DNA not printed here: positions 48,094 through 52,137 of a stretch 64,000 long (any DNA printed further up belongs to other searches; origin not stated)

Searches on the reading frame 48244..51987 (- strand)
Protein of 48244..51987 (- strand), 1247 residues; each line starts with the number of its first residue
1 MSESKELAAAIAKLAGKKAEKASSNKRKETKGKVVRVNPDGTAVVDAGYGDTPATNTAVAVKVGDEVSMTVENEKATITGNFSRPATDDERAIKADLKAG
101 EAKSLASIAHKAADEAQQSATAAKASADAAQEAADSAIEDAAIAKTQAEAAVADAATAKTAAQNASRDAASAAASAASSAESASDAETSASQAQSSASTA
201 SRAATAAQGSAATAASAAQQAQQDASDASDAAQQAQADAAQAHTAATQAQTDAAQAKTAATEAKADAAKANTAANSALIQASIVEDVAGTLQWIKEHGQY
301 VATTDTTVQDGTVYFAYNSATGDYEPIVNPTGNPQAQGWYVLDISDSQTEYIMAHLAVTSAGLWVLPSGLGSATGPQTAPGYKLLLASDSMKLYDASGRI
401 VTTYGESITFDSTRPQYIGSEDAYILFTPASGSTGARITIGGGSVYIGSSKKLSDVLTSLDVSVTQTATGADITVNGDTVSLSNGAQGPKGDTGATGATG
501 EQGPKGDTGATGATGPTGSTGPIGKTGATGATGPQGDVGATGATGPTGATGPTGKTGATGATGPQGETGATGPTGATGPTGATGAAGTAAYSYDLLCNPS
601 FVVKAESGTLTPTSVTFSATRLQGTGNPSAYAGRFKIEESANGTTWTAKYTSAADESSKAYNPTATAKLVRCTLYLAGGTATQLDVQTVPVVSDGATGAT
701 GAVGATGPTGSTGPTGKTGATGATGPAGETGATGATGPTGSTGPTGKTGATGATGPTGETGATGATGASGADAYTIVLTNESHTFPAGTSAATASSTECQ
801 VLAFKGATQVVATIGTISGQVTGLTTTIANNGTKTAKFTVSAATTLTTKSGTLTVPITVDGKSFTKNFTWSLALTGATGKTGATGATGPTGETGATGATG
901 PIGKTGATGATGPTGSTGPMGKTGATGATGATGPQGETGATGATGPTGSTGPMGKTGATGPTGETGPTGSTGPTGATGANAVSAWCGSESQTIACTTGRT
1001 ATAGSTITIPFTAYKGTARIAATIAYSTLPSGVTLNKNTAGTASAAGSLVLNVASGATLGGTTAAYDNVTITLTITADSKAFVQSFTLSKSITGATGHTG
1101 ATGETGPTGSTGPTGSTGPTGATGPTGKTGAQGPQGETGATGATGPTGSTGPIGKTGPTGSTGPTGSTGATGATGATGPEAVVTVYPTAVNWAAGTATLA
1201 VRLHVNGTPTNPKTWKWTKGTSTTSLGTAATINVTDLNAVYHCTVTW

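Call 31: search_protein_families(library=pfam, proteins=[window:48244-51987:-], max_evalue=0.00001)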
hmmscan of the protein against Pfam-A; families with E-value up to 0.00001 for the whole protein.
window:48244-51987:- (1247 aa): 1 family
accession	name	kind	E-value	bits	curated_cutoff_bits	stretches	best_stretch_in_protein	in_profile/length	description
PF01391.23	Collagen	-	7.5e-53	176.6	27.2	8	876-934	1-59/60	Collagen triple helix repeat (20 copies)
